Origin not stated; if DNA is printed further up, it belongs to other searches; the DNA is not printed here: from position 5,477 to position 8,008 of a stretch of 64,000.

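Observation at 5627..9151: Wzy_C (O-antigen-ligase-like) + TPR protein and Wzx-like flippase heading the locus; possible O-oligosaccharyltransferase for pilin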

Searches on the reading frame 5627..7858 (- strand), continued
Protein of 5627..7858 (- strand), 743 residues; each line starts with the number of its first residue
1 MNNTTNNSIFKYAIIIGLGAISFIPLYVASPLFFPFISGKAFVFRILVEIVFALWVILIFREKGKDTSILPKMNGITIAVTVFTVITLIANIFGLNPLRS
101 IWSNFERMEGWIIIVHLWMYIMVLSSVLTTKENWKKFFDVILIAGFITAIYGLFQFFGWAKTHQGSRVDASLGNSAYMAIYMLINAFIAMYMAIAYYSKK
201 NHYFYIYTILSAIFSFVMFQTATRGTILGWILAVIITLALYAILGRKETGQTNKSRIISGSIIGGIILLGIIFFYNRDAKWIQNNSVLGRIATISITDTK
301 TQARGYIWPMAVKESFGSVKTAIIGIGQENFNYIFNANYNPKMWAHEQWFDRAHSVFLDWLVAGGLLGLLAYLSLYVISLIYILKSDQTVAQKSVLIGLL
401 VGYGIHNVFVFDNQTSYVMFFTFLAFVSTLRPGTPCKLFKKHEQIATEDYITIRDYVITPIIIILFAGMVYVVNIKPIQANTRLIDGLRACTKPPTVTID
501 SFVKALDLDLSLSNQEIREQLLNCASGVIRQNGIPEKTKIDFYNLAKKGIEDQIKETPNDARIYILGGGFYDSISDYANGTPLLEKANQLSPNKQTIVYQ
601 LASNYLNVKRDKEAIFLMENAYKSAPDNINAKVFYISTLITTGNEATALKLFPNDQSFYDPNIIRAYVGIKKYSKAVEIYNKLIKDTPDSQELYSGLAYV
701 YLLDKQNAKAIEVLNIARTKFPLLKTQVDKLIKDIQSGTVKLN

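Call 7: find_homologous_proteins(query=window:5627-7858:-, max_evalue=0.00001)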
Query window:5627-7858:- (743 aa): 2068 proteins with E <= 0.00001 among 8000 candidates; the best 120 are listed.
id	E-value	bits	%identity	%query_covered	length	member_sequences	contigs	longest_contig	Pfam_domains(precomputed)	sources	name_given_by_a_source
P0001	0.0e+0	1493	88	100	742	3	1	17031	PF14559.13,PF25063.1,PF23914.2,PF12895.14,PF13432.13,PF13428.13,PF04932.21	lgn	-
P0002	0.0e+0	1053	62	100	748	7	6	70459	PF13431.13,PF23914.2,PF13414.13,PF13428.13,PF14559.13,PF00515.35,PF12895.14,PF13424.13,PF21033.5,PF13181.13,PF07719.24,PF13174.13,PF04932.21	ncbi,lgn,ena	-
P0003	0.0e+0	1050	61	100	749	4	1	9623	PF14559.13,PF23914.2,PF13428.13,PF13181.13,PF07719.24,PF04932.21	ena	-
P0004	0.0e+0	1048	62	100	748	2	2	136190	PF14559.13,PF23914.2,PF04932.21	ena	-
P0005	0.0e+0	1040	61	100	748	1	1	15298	PF25063.1,PF13431.13,PF23914.2,PF13428.13,PF14559.13,PF00515.35,PF12895.14,PF13424.13,PF21033.5,PF13181.13,PF07719.24,PF04932.21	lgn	-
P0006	0.0e+0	1039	62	100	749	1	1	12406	PF14559.13,PF23914.2,PF21033.5,PF13428.13,PF07719.24,PF04932.21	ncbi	-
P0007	0.0e+0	1036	61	100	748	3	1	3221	PF14559.13,PF23914.2,PF12895.14,PF21033.5,PF13428.13,PF04932.21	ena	-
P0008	0.0e+0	1034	61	100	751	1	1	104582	PF14559.13,PF23914.2,PF25068.3,PF21033.5,PF13428.13,PF13181.13,PF04932.21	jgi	jgi:O-antigen ligase/Flp pilus assembly protein TadD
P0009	0.0e+0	1034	61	100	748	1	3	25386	PF13431.13,PF23914.2,PF13414.13,PF13176.13,PF13428.13,PF14559.13,PF12895.14,PF21033.5,PF13432.13,PF13181.13,PF07719.24,PF13174.13,PF04932.21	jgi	jgi:tetratricopeptide (TPR) repeat protein/O-antigen ligase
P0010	0.0e+0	1030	62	100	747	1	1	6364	PF14559.13,PF24575.2,PF23914.2,PF12895.14,PF13432.13,PF13428.13,PF07719.24,PF04932.21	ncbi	-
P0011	0.0e+0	1023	61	100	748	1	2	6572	PF14559.13,PF23914.2,PF04932.21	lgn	-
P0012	0.0e+0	1014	61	100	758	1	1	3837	PF14559.13,PF13428.13,PF04932.21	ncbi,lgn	-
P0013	0.0e+0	1014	61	100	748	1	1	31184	PF14559.13,PF23914.2,PF04932.21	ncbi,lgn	-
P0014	0.0e+0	1014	62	99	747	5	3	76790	PF14559.13,PF13431.13,PF23914.2,PF21033.5,PF04932.21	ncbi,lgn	-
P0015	0.0e+0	1013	61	99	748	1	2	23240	PF14559.13,PF13431.13,PF23914.2,PF12895.14,PF13428.13,PF04932.21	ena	-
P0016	0.0e+0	1012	60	100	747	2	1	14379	PF14559.13,PF23914.2,PF13428.13,PF13181.13,PF04932.21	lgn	-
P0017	1.9e-298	1010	60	100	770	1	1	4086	PF14559.13,PF23914.2,PF13414.13,PF25068.3,PF13424.13,PF13432.13,PF13428.13,PF13429.13,PF13181.13,PF07719.24,PF04932.21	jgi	jgi:tetratricopeptide (TPR) repeat protein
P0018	4.0e-298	1009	60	100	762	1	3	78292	PF14559.13,PF13428.13,PF13181.13,PF07719.24,PF04932.21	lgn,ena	-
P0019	6.1e-298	1008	61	99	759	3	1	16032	PF14559.13,PF23914.2,PF13414.13,PF13432.13,PF13428.13,PF07719.24,PF04932.21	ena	-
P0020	5.9e-297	1005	60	100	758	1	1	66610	PF14559.13,PF23914.2,PF12895.14,PF13428.13,PF13181.13,PF07719.24,PF04932.21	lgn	-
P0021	2.0e-295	1000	61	100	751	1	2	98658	PF14559.13,PF13431.13,PF23914.2,PF13414.13,PF12895.14,PF13432.13,PF13428.13,PF13181.13,PF14561.13,PF07719.24,PF04932.21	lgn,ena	-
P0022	8.3e-294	995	60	99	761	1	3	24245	PF14559.13,PF23914.2,PF12895.14,PF13428.13,PF13429.13,PF07719.24,PF04932.21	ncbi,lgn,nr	ncbi:MAG: hypothetical protein QG640_641 [Patescibacteria group bacterium]|nr:hypothetical protein [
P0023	1.5e-291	987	60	100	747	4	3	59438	PF14559.13,PF13431.13,PF23914.2,PF12895.14,PF13428.13,PF07719.24,PF13174.13,PF04932.21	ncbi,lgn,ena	-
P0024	2.4e-291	986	60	98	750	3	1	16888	PF14559.13,PF23914.2,PF13414.13,PF13428.13,PF13181.13,PF07719.24,PF04932.21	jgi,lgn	jgi:O-antigen ligase/tetratricopeptide (TPR) repeat protein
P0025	3.0e-291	986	59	99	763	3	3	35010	PF14559.13,PF23914.2,PF13176.13,PF13432.13,PF13428.13,PF07719.24,PF04932.21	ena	-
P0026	1.9e-289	980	59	97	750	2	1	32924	PF14559.13,PF24575.2,PF23914.2,PF13371.13,PF13432.13,PF13428.13,PF07719.24,PF04932.21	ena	-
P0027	4.8e-289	979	60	99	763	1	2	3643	PF14559.13,PF25063.1,PF13431.13,PF23914.2,PF13424.13,PF21033.5,PF13428.13,PF07719.24,PF04932.21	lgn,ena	-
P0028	8.5e-289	978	57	100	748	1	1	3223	PF14559.13,PF23914.2,PF12895.14,PF21033.5,PF13181.13,PF04932.21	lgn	-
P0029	1.1e-288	978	60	99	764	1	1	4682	PF14559.13,PF23914.2,PF13428.13,PF07719.24,PF04932.21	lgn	-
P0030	2.1e-288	977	60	100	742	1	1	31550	PF14559.13,PF13431.13,PF23914.2,PF12895.14,PF13424.13,PF21033.5,PF13428.13,PF07719.24,PF04932.21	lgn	-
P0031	7.9e-288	975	57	99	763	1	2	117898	PF14559.13,PF24575.2,PF23914.2,PF13428.13,PF13181.13,PF07719.24,PF04932.21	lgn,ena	-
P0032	1.3e-287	974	60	99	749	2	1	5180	PF14559.13,PF23914.2,PF00515.35,PF12895.14,PF21033.5,PF13428.13,PF07719.24,PF04932.21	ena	-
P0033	8.1e-285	965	58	99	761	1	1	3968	PF14559.13,PF23914.2,PF13176.13,PF13432.13,PF13428.13,PF13181.13,PF07719.24,PF13174.13,PF04932.21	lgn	-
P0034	1.3e-281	954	57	100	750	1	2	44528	PF14559.13,PF23914.2,PF13432.13,PF13428.13,PF13181.13,PF14561.13,PF04932.21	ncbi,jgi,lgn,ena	jgi:O-antigen ligase/Flp pilus assembly protein TadD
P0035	5.4e-279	946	58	99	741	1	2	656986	PF14559.13,PF23914.2,PF12895.14,PF13424.13,PF13432.13,PF13428.13,PF07719.24,PF04932.21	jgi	jgi:tetratricopeptide (TPR) repeat protein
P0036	2.9e-278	943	57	100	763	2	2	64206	PF14559.13,PF23914.2,PF12895.14,PF13428.13,PF07719.24,PF04932.21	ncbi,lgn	-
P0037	1.4e-277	941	59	100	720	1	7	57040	PF14559.13,PF23914.2,PF13181.13,PF04932.21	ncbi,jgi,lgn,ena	ncbi:MAG TPA: tetratricopeptide repeat protein [Candidatus Paceibacterota bacterium]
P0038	1.1e-276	938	56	100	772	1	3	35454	PF14559.13,PF13428.13,PF07719.24,PF04932.21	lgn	-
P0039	3.5e-276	936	58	98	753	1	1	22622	PF14559.13,PF25063.1,PF24575.2,PF23914.2,PF25062.2,PF13432.13,PF13428.13,PF07719.24,PF04932.21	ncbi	-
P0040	3.0e-275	933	57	99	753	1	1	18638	PF14559.13,PF23914.2,PF13371.13,PF12895.14,PF13424.13,PF21033.5,PF13432.13,PF13428.13,PF07719.24,PF04932.21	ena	-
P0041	9.6e-274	928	58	99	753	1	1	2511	PF14559.13,PF13428.13,PF04932.21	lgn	-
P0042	3.7e-272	923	58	100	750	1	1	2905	PF14559.13,PF23914.2,PF13424.13,PF13428.13,PF13181.13,PF07719.24,PF04932.21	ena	-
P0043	3.6e-271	920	57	100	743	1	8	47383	PF14559.13,PF13431.13,PF23914.2,PF13414.13,PF12895.14,PF13424.13,PF13432.13,PF13428.13,PF07719.24,PF04932.21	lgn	-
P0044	1.1e-269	915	57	99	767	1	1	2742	PF14559.13,PF13428.13,PF04932.21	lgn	-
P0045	2.1e-267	907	57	99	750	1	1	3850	PF25063.1,PF13431.13,PF23914.2,PF13428.13,PF14559.13,PF00515.35,PF12895.14,PF13424.13,PF13432.13,PF13181.13,PF07719.24,PF04932.21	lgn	-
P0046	6.0e-267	906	55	99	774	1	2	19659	PF14559.13,PF25063.1,PF24575.2,PF23914.2,PF13428.13,PF04932.21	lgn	-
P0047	6.5e-267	906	56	99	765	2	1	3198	PF14559.13,PF25063.1,PF24575.2,PF23914.2,PF12895.14,PF21033.5,PF13432.13,PF13428.13,PF07719.24,PF04932.21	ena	-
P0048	1.4e-265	901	56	99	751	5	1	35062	PF14559.13,PF23914.2,PF13414.13,PF00515.35,PF13424.13,PF13432.13,PF13428.13,PF13181.13,PF07719.24,PF04932.21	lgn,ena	-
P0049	5.9e-265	899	56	99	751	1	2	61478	PF14559.13,PF23914.2,PF00515.35,PF13424.13,PF13432.13,PF13428.13,PF13181.13,PF07719.24,PF04932.21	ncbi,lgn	-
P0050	5.0e-264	896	55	99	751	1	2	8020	PF23914.2,PF13414.13,PF13428.13,PF14559.13,PF00515.35,PF12895.14,PF21033.5,PF13432.13,PF13181.13,PF07719.24,PF13174.13,PF04932.21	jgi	jgi:O-antigen ligase/protein involved in temperature-dependent protein secretion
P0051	3.1e-263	894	54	99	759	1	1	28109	PF14559.13,PF23914.2,PF13428.13,PF04932.21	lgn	-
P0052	2.8e-262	890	55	99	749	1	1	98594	PF25063.1,PF13431.13,PF13428.13,PF14559.13,PF24575.2,PF00515.35,PF12895.14,PF13424.13,PF13432.13,PF07719.24,PF13174.13,PF04932.21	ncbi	ncbi:MAG: tetratricopeptide repeat protein [Patescibacteria group bacterium]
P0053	6.8e-262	889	54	99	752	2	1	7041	PF14559.13,PF23914.2,PF13414.13,PF00515.35,PF12895.14,PF13424.13,PF13432.13,PF13428.13,PF13181.13,PF07719.24,PF04932.21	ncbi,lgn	-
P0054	2.3e-261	887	55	99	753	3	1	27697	PF14559.13,PF23914.2,PF04932.21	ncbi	ncbi:MAG: O-antigen ligase family protein [Patescibacteria group bacterium]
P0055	1.8e-258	878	54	99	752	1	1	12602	PF25063.1,PF13431.13,PF23914.2,PF13428.13,PF14559.13,PF00515.35,PF12895.14,PF13424.13,PF13432.13,PF13181.13,PF07719.24,PF04932.21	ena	-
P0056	9.2e-258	875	56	99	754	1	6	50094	PF14559.13,PF23914.2,PF21033.5,PF13428.13,PF07719.24,PF04932.21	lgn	-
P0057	1.1e-257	875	54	97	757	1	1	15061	PF25063.1,PF13431.13,PF23914.2,PF13428.13,PF14559.13,PF24575.2,PF12895.14,PF13424.13,PF13432.13,PF14561.13,PF07719.24,PF04932.21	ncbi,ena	-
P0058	1.9e-255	868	54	99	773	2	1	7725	PF14559.13,PF25063.1,PF25062.2,PF13428.13,PF13181.13,PF04932.21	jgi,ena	jgi:O-antigen ligase/Flp pilus assembly protein TadD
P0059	1.4e-248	845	53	99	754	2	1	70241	PF14559.13,PF13431.13,PF23914.2,PF13414.13,PF21033.5,PF13428.13,PF07719.24,PF04932.21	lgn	-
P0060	5.9e-243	826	57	85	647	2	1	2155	PF14559.13,PF24575.2,PF23914.2,PF13428.13,PF13429.13,PF13181.13,PF07719.24,PF04932.21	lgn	-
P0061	1.4e-242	825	53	99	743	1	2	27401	PF14559.13,PF23914.2,PF13428.13,PF13429.13,PF13181.13,PF07719.24,PF04932.21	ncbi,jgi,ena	ncbi:MAG TPA: O-antigen ligase family protein [Candidatus Paceibacterota bacterium]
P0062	1.0e-239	816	51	99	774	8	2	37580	PF14559.13,PF24575.2,PF13428.13,PF07719.24,PF04932.21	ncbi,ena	-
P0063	2.0e-239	815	53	97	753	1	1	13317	PF25063.1,PF13431.13,PF23914.2,PF13414.13,PF13428.13,PF14559.13,PF24575.2,PF00515.35,PF12895.14,PF13424.13,PF21033.5,PF13181.13,PF14561.13,PF07719.24,PF04932.21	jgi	jgi:tetratricopeptide (TPR) repeat protein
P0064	2.4e-239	815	52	97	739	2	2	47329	PF14559.13,PF23914.2,PF04932.21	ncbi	-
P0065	2.9e-239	814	52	97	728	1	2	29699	PF14559.13,PF23914.2,PF13428.13,PF04932.21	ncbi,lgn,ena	-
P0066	2.2e-238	811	51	99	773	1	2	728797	PF14559.13,PF24575.2,PF13431.13,PF23914.2,PF13414.13,PF13424.13,PF13428.13,PF13181.13,PF14561.13,PF07719.24,PF04932.21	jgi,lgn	jgi:O-antigen ligase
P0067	2.7e-236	804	51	97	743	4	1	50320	PF14559.13,PF23914.2,PF04932.21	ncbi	-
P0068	4.0e-234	797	51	97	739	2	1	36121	PF14559.13,PF13431.13,PF23914.2,PF13428.13,PF04932.21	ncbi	-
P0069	4.2e-234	797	50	96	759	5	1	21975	PF14559.13,PF23914.2,PF04932.21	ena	-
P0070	4.3e-234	797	52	97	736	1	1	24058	PF14559.13,PF23914.2,PF00515.35,PF13428.13,PF07719.24,PF04932.21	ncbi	-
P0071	7.3e-234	796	51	97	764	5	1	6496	PF14559.13,PF23914.2,PF12895.14,PF01535.27,PF04932.21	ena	-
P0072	1.1e-233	796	49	98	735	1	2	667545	PF14559.13,PF23914.2,PF13428.13,PF04932.21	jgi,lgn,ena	-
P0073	4.5e-233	794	51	97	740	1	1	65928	PF14559.13,PF24575.2,PF13431.13,PF23914.2,PF12895.14,PF13176.13,PF13428.13,PF13181.13,PF07719.24,PF13174.13,PF04932.21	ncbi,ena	-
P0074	1.9e-232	792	50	97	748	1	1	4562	PF13431.13,PF23914.2,PF13414.13,PF13428.13,PF14559.13,PF00515.35,PF12895.14,PF13424.13,PF13432.13,PF13181.13,PF07719.24,PF13174.13,PF04932.21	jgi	jgi:tetratricopeptide (TPR) repeat protein/O-antigen ligase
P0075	4.9e-231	787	51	100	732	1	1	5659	PF14559.13,PF25063.1,PF23914.2,PF13176.13,PF13428.13,PF13181.13,PF07719.24,PF04932.21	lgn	-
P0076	5.8e-231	787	50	100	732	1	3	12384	PF14559.13,PF25063.1,PF23914.2,PF13176.13,PF13428.13,PF07719.24,PF04932.21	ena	-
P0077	2.6e-230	785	50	97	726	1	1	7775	PF14559.13,PF13428.13,PF04932.21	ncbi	-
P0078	1.7e-228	779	50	97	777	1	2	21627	PF14559.13,PF23914.2,PF12569.15,PF04932.21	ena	-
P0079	2.5e-227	775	49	99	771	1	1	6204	PF14559.13,PF25063.1,PF23914.2,PF13432.13,PF13428.13,PF04932.21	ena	-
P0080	3.7e-227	774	50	100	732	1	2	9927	PF14559.13,PF25063.1,PF13428.13,PF07719.24,PF04932.21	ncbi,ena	-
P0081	5.2e-226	770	51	97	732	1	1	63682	PF14559.13,PF23914.2,PF13414.13,PF12569.15,PF13432.13,PF13428.13,PF13429.13,PF13181.13,PF07719.24,PF04932.21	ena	-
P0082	7.4e-226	770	51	99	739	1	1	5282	PF14559.13,PF23914.2,PF21033.5,PF13428.13,PF04932.21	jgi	jgi:O-antigen ligase/tetratricopeptide (TPR) repeat protein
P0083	7.9e-224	763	49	96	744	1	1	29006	PF14559.13,PF12895.14,PF13428.13,PF04932.21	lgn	-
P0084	1.7e-221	756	48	96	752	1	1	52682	PF13431.13,PF23914.2,PF13414.13,PF01535.27,PF13428.13,PF14559.13,PF24575.2,PF00515.35,PF12895.14,PF13424.13,PF13432.13,PF14561.13,PF07719.24,PF04932.21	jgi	jgi:tetratricopeptide (TPR) repeat protein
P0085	5.6e-221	754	50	99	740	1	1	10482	PF14559.13,PF23914.2,PF13429.13,PF04932.21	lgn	-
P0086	4.8e-219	747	49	97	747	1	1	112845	PF14559.13,PF13431.13,PF23914.2,PF13428.13,PF04932.21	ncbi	-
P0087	8.4e-218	743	49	97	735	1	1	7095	PF14559.13,PF13431.13,PF23914.2,PF21033.5,PF13428.13,PF14561.13,PF07719.24,PF04932.21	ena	-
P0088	8.7e-218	743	47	97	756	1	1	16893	PF14559.13,PF23914.2,PF13428.13,PF07719.24,PF04932.21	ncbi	-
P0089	1.2e-217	743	48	96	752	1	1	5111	PF14559.13,PF23914.2,PF12895.14,PF21033.5,PF13432.13,PF13428.13,PF07719.24,PF13174.13,PF04932.21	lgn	-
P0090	4.0e-217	741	48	98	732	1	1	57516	PF14559.13,PF23914.2,PF04932.21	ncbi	-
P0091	1.4e-216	739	47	99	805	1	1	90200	PF14559.13,PF23914.2,PF13414.13,PF12895.14,PF13432.13,PF13428.13,PF13181.13,PF07719.24,PF13174.13,PF04932.21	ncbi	-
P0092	3.9e-214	731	59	75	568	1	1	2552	PF04932.21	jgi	jgi:O-antigen ligase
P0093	8.5e-214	730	50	98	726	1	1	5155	PF14559.13,PF23914.2,PF13428.13,PF13429.13,PF14561.13,PF04932.21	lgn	-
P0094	1.8e-213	729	47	99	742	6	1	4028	PF14559.13,PF23914.2,PF04932.21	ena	-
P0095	3.5e-213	728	50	99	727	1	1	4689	PF14559.13,PF23914.2,PF13424.13,PF21033.5,PF13428.13,PF13181.13,PF04932.21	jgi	-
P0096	4.4e-213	728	47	99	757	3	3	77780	PF14559.13,PF00515.35,PF13428.13,PF04932.21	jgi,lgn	jgi:O-antigen ligase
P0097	9.6e-213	727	47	99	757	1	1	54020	PF14559.13,PF13428.13,PF07719.24,PF04932.21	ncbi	-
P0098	1.2e-212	726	47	99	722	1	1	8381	PF14559.13,PF23914.2,PF12895.14,PF13176.13,PF13428.13,PF13429.13,PF13181.13,PF14561.13,PF07719.24,PF04932.21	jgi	-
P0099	1.4e-212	726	47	99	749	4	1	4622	PF23914.2,PF13176.13,PF13428.13,PF14559.13,PF00515.35,PF13424.13,PF13181.13,PF14561.13,PF07719.24,PF13174.13,PF04932.21,PF20308.5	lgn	-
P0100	2.0e-210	719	48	100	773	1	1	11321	PF14559.13,PF23914.2,PF04932.21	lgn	-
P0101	4.3e-210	718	49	99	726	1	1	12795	PF14559.13,PF23914.2,PF12895.14,PF13428.13,PF13181.13,PF07719.24,PF04932.21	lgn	-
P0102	9.8e-210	717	47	97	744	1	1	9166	PF14559.13,PF04932.21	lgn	-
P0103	1.7e-209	716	48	99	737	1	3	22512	PF14559.13,PF13428.13,PF04932.21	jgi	jgi:O-antigen ligase/Flp pilus assembly protein TadD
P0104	1.7e-209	716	50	91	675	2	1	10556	PF14559.13,PF21033.5,PF13428.13,PF04932.21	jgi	jgi:tetratricopeptide (TPR) repeat protein/O-antigen ligase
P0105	1.2e-208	713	46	99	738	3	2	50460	PF14559.13,PF23914.2,PF12895.14,PF13428.13,PF13181.13,PF07719.24,PF13174.13,PF04932.21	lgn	-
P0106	5.7e-208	711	63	68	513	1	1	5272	PF04932.21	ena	-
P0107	4.5e-207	708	46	99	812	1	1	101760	PF14559.13,PF23914.2,PF13181.13,PF14561.13,PF07719.24,PF04932.21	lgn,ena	-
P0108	4.8e-207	708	48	98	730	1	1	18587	PF14559.13,PF13428.13,PF04932.21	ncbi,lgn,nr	ncbi:MAG: hypothetical protein JWO00_456 [Candidatus Parcubacteria bacterium]|nr:hypothetical protei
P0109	8.2e-207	707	47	94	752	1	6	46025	PF23914.2,PF13414.13,PF13176.13,PF13428.13,PF14559.13,PF24575.2,PF00515.35,PF12895.14,PF13424.13,PF21033.5,PF13432.13,PF13429.13,PF13181.13,PF14561.13,PF07719.24,PF13174.13,PF04932.21,PF20308.5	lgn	-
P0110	4.1e-206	705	48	98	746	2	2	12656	PF14559.13,PF04932.21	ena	-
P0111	6.8e-206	704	49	97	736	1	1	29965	PF14559.13,PF24575.2,PF13428.13,PF04932.21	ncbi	-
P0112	1.7e-205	703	47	98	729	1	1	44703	PF13431.13,PF23914.2,PF13176.13,PF13428.13,PF14559.13,PF24575.2,PF00515.35,PF12895.14,PF13432.13,PF13429.13,PF13181.13,PF14561.13,PF07719.24,PF13174.13,PF04932.21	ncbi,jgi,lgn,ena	-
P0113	2.1e-205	702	47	99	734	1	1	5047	PF14559.13,PF13428.13,PF04932.21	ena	-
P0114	2.5e-205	702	47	98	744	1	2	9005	PF14559.13,PF24575.2,PF23914.2,PF13176.13,PF13432.13,PF13428.13,PF13181.13,PF07719.24,PF13174.13,PF04932.21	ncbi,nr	ncbi:MAG: O-antigen ligase family protein [Patescibacteria group bacterium]|nr:O-antigen ligase fami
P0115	2.8e-205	702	47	98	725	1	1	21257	PF14559.13,PF24575.2,PF23914.2,PF00515.35,PF12895.14,PF13432.13,PF13428.13,PF13181.13,PF07719.24,PF13174.13,PF04932.21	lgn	-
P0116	3.0e-205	702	47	96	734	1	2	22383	PF14559.13,PF23914.2,PF25068.3,PF25058.2,PF12895.14,PF13428.13,PF13429.13,PF13181.13,PF07719.24,PF13174.13,PF04932.21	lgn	-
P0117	3.1e-205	702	46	98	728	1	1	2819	PF23914.2,PF13414.13,PF13428.13,PF14559.13,PF00515.35,PF12895.14,PF13432.13,PF13181.13,PF14561.13,PF07719.24,PF13174.13,PF04932.21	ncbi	-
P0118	4.2e-205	701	47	97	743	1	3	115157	PF14559.13,PF23914.2,PF12895.14,PF13424.13,PF12569.15,PF13432.13,PF13428.13,PF13181.13,PF07719.24,PF13174.13,PF04932.21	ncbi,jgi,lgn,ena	-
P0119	4.4e-205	701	48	98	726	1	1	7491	PF14559.13,PF25063.1,PF12895.14,PF13432.13,PF13428.13,PF13181.13,PF04932.21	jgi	jgi:O-antigen ligase/Flp pilus assembly protein TadD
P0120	1.5e-204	700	46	99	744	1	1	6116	PF14559.13,PF13431.13,PF23914.2,PF13432.13,PF13428.13,PF04932.21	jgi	jgi:O-antigen ligase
